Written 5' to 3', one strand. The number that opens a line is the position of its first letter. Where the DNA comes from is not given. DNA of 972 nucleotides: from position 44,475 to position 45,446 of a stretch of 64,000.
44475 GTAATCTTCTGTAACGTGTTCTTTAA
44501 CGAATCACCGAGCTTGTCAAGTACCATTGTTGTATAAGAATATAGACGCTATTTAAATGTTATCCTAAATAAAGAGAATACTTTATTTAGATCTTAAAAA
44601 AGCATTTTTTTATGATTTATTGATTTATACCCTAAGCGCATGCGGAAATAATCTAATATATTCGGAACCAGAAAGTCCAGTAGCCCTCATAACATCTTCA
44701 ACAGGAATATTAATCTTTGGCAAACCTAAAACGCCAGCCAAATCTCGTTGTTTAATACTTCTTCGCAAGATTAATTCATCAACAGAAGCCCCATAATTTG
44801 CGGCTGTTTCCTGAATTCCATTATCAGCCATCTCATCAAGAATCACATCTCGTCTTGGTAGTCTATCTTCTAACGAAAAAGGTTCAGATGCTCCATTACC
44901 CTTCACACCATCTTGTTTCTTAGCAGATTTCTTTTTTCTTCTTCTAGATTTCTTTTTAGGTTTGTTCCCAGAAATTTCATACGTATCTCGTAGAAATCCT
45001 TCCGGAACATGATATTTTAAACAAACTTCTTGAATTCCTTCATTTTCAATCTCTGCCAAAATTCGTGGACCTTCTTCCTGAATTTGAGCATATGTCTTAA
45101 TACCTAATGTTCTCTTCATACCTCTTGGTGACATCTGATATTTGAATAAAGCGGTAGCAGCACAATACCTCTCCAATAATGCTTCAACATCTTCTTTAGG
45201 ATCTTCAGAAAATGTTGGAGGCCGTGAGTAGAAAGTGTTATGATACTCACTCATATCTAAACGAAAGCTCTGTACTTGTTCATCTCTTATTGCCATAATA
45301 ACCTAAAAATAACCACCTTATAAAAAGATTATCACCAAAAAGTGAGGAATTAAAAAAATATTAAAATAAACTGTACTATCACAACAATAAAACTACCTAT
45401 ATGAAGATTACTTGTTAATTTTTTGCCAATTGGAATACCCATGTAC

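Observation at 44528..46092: Compound locus: multi-intron tRNA, inverted tRNA-like hairpin element, and higher-GC HTH/basic-linker gene, a possible integrated-element remnant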

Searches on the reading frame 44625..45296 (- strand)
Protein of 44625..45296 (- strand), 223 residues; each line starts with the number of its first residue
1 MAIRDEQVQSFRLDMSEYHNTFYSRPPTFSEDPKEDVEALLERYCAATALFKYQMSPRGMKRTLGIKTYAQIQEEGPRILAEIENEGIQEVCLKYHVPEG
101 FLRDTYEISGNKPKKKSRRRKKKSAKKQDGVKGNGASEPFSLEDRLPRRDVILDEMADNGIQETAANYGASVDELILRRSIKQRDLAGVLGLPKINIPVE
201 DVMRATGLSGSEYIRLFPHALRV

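Call 11: search_protein_families(library=pfam, proteins=[window:44625-45296:-], max_evalue=0.1)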
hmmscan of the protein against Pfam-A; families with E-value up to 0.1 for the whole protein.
window:44625-45296:- (223 aa): 0 families

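Call 12: search_protein_families(library=ncbifam, proteins=[window:44625-45296:-], max_evalue=1)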
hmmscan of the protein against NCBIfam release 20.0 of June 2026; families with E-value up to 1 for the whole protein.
window:44625-45296:- (223 aa): 0 families

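Call 13: search_protein_families(library=phrogs, proteins=[window:44625-45296:-], max_evalue=1)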
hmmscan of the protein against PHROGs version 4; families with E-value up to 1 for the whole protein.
window:44625-45296:- (223 aa): 0 families

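Call 14: find_homologous_proteins(query=window:44625-45296:-)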
Query window:44625-45296:- (223 aa): 3 proteins with E <= 0.001 among 592 candidates.
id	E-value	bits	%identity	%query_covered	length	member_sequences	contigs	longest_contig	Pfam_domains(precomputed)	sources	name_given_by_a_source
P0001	5.2e-85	303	63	100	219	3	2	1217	-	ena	-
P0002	1.7e-75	272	97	57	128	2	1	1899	-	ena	-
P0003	1.5e-28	118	72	39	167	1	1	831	-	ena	-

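Call 15: find_encoding_contigs(protein=window:44625-45296:-, flank=10000)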
Protein window:44625-45296:- (223 aa): 11 contigs read that carry it; 6 places shown.
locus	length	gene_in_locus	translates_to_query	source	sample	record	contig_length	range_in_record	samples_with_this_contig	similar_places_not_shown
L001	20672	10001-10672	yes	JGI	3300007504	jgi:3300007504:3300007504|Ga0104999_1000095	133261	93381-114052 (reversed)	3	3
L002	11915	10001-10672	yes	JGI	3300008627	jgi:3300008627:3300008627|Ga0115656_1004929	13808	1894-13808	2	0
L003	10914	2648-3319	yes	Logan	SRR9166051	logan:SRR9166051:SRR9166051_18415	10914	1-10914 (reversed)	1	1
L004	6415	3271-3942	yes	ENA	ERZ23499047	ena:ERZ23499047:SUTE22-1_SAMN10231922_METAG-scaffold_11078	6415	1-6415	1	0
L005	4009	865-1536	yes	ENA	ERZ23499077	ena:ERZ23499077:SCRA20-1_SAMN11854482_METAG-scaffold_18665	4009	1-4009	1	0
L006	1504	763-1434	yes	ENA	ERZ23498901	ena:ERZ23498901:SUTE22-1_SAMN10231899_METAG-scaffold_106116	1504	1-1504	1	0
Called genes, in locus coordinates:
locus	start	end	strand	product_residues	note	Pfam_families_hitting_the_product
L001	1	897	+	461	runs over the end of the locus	PF02934:GatB_N, PF02637:GatB_Yqey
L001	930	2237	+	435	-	PF01336:tRNA_anti-codon, PF00152:tRNA-synt_2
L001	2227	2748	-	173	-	PF01596:Methyltransf_3, PF01135:PCMT (weak), PF13578:Methyltransf_24, PF13649:Methyltransf_25 (weak)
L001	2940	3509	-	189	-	-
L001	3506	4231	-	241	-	-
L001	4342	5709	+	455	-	PF00999:Na_H_Exchanger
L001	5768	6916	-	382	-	PF00578:AhpC-TSA, PF08534:Redoxin, PF00255:GSHPx (faint), PF13905:Thioredoxin_8, PF17991:Thioredoxin_10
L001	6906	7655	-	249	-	PF02683:DsbD_TM, PF13386:DsbD_2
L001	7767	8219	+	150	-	-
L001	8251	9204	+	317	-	PF01142:TruD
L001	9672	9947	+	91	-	-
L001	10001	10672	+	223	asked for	-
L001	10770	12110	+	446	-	PF01656:CbiA (faint), PF02881:SRP54_N, PF00448:SRP54, PF02978:SRP_SPB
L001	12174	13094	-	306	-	PF02661:Fic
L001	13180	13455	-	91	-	PF10763:DUF2584 (weak)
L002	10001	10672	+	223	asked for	-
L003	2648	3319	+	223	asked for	-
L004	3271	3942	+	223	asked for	-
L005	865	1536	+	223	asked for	-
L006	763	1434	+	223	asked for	-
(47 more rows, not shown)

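Call 17: find_encoding_contigs(protein=P0001, flank=5000)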
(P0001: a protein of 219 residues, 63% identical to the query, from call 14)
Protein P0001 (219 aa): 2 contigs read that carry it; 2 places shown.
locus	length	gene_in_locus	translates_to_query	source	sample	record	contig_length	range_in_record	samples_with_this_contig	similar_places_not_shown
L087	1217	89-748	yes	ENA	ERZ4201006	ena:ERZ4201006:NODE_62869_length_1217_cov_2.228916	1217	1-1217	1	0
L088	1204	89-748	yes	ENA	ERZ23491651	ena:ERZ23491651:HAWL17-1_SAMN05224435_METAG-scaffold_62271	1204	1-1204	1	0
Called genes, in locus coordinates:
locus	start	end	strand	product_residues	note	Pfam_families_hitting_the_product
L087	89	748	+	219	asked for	-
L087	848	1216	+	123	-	?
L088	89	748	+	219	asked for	-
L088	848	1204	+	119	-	?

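Call 33: find_encoding_contigs(protein=P0003, flank=5000)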
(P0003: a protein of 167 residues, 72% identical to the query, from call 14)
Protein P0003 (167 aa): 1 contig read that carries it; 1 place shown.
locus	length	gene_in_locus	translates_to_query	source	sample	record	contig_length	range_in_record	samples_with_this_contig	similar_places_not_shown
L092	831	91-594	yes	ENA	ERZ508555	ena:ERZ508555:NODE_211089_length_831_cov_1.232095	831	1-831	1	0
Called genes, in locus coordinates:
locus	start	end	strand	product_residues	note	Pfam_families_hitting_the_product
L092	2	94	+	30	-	?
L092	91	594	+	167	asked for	-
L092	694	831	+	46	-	?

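Call 53: predict_structure(alignment_id=A3)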
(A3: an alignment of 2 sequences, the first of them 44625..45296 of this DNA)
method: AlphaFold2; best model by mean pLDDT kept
length: 223 residues; sequences in the alignment: 2
mean_pLDDT: 59.7   pTM: 0.38
mean pLDDT of the five models: 59.7, 58.3, 57.5, 57.3, 49.4
residues with pLDDT >= 90: 37; 70-90: 43; 50-70: 43; < 50: 100
segments of 3 or more residues with pLDDT < 50: 1-30, 32-38, 40-69, 110-140
pLDDT, mean of each block of 10 residues (from residue 1): 32 35 38 46 44 33 40 63 69 54 61 35 34 35 71 92 91 90 91 84 91 85 50
secondary structure, 60 per line:
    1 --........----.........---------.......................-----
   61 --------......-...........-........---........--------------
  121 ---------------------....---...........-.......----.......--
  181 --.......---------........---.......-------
elements in order: H3-10 H15-23 H33-55 H69-74 H76-86 H88-95 H99-106 H142-145 H149-159 H161-167 H172-178 H183-189 H199-206 H210-216

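Call 55: search_protein_representatives(alignment_id=A3)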
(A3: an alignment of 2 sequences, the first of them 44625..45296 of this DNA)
Query: 2 sequences, 223 profile positions. Proteins with E-value up to 0.001 (for the whole library): 8; up to 1e-10: 4; up to 1e-30: 3. The best 8 are listed.
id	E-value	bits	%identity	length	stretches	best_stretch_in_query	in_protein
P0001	1.5e-134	463.0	-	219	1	1-223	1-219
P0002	1.9e-74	266.4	-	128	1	1-125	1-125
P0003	3.1e-50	187.2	-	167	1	124-223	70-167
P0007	2.4e-14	69.9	-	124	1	11-113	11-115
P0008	5.1e-05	39.4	-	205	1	36-112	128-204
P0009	7.3e-05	38.9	-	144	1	35-109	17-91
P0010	1.5e-04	37.8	-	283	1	37-109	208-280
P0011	4.9e-04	36.1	-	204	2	25-116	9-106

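Call 56: fold_search(model_id=the predicted structure, library=pdb)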
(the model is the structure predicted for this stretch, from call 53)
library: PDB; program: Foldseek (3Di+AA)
matches with E <= 10: 73; with E <= 0.001: 0
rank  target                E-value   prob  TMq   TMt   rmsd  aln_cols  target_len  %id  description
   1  9a7s_A                2.3e-01  0.13  0.14  0.13  25.7       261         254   12  Integrative model of RPSD-RPOB by crosslinking MS and deep learning (released 2024-09-18)
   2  8x6g_H                1.0e+00  0.07  0.14  0.13  26.7       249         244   15  Cryo-EM structure of Staphylococcus aureus sigB-dependent RNAP-promoter open complex (released 2024-06-05)
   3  9a50_A                1.3e+00  0.09  0.15  0.13  24.0       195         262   12  Integrative model of RPSB-RPOC by crosslinking MS and deep learning (released 2024-09-18)
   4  8x6f_E                2.1e+00  0.06  0.15  0.13  22.2       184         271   14  Cryo-EM structure of Staphylococcus aureus sigA-dependent RNAP-promoter open complex (released 2024-06-05)
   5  4u7b_A                3.1e+00  0.08  0.15  0.10  23.3       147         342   12  Crystal structure of a pre-cleavage Mos1 transpososome (released 2015-02-11)
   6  3hos_A                3.1e+00  0.08  0.14  0.10  23.5       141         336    9  Crystal structure of the mariner Mos1 paired end complex with Mg (released 2009-09-22)
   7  9a58_A                3.6e+00  0.06  0.15  0.10  22.9       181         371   14  Integrative model of SIGA-RPOC by crosslinking MS and deep learning (released 2024-09-18)
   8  1etq_A                3.8e+00  0.23  0.16  0.37  11.4        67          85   16  THE CRYSTAL STRUCTURE OF E. COLI FIS MUTANT R71Y (released 2000-10-11)
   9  2rnj_MODEL_1_A        3.8e+00  0.08  0.12  0.32  10.6        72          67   15  NMR Structure of The S. Aureus VraR DNA Binding Domain (released 2008-01-22)
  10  5hoo_B                3.8e+00  0.07  0.14  0.10  22.7       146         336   10  Crystal structure of the Mos1 Strand Transfer Complex (released 2016-06-01)
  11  7r3i_B                4.0e+00  0.05  0.17  0.18  14.6       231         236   12  PROSS optimitzed variant of RhlR (61 mutations) in complex with the synthetic antagonist mBTL (released 2022-12-14)
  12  3hos_B                4.5e+00  0.06  0.15  0.10  23.4       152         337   11  Crystal structure of the mariner Mos1 paired end complex with Mg (released 2009-09-22)
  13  5hoo_A                4.7e+00  0.06  0.15  0.10  23.3       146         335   11  Crystal structure of the Mos1 Strand Transfer Complex (released 2016-06-01)
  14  7f0r_F                4.7e+00  0.03  0.14  0.12  22.6       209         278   13  Cryo-EM structure of Pseudomonas aeruginosa SutA transcription activation complex (released 2022-07-27)
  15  9l0x_I                5.0e+00  0.11  0.17  0.32  13.9       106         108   11  Cryo-EM structure of E.coli transcription initiation complex with Escherichia phage Mu late transcription activator C (released 2025-12-17)
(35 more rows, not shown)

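Call 61: find_encoding_contigs(protein=P0007, flank=4000, max_places=3)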
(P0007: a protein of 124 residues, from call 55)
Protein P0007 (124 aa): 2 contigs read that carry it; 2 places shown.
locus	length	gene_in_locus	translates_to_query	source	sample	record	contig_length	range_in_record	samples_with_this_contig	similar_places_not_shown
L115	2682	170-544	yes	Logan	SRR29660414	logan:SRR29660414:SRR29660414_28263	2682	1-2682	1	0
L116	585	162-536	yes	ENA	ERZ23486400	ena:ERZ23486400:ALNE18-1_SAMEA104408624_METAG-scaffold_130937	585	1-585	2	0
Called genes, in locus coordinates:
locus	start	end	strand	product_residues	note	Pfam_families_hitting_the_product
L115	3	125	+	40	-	?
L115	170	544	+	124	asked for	-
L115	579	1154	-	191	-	-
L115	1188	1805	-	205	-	-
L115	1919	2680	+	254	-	?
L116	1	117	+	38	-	?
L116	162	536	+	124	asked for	-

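Call 62: find_encoding_contigs(protein=P0008, flank=4000, max_places=3)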
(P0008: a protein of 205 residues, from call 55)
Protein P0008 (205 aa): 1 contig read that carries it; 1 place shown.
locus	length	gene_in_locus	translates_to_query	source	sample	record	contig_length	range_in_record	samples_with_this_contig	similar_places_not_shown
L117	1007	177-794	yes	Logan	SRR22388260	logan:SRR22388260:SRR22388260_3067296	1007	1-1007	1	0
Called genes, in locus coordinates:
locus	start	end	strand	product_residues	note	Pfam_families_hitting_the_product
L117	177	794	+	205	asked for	-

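Call 65: search_solved_structures(query=window:44625-45296:-, max_evalue=10)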
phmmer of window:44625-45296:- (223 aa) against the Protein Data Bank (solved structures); distinct sequences matched with E-value up to 10: 2.
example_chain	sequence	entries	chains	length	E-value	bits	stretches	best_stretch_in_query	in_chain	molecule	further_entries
9fi8_HQ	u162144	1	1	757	1.1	12.3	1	122-173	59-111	mS141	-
5l3q_B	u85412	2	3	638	3.2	10.8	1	102-140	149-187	Signal recognition particle receptor subunit alpha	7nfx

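Call 88: search_protein_families(library=pfam, alignment_id=A7, max_evalue=1)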
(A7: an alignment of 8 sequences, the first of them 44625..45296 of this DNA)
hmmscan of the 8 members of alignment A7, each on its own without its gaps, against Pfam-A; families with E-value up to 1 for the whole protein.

A. member 1, window:44625-45296:- (223 aa): 3 families
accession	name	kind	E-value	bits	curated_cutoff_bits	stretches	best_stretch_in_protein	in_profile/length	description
PF21147.3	AMPK_alpha_AID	-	0.15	12.3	27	1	83-99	1-17/46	AMP-activated protein kinase, alpha subunit, autoinhibitory domain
PF20306.3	Sp-DndD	-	0.21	12.2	27.2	1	88-122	6-40/51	Small protein found in certain Dnd DNA modification systems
PF07797.19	DUF1639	-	0.21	12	22.2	1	104-123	9-28/50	Protein of unknown function (DUF1639)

B. families by the number of members that match (of 8 scanned): 18 families
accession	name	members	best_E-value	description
PF21147.3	AMPK_alpha_AID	2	0.12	AMP-activated protein kinase, alpha subunit, autoinhibitory domain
PF01527.26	HTH_Tnp_1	1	3.6e-19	Transposase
PF13384.12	HTH_23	1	1.6e-12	Homeodomain-like domain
PF13518.12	HTH_28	1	2.1e-05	Helix-turn-helix domain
PF13022.12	HTH_Tnp_1_2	1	8.2e-05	Helix-turn-helix of insertion element transposase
PF07374.17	DUF1492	1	0.0019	Protein of unknown function (DUF1492)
PF14218.11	COP23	1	0.0051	Circadian oscillating protein COP23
PF08822.17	DUF1804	1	0.0096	Protein of unknown function (DUF1804)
PF13542.12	HTH_Tnp_ISL3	1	0.019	Helix-turn-helix domain of transposase family ISL3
PF14185.11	SpoIISB_antitox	1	0.04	Antitoxin SpoIISB, type II toxin-antitoxin system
PF13551.12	HTH_29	1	0.042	Winged helix-turn helix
PF14416.11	PMR5N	1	0.042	PMR5 N terminal Domain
PF08220.18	HTH_DeoR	1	0.091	DeoR-like helix-turn-helix domain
PF05838.17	Glyco_hydro_108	1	0.11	Glycosyl hydrolase 108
PF10567.14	Nab6_mRNP_bdg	1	0.14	RNA-recognition motif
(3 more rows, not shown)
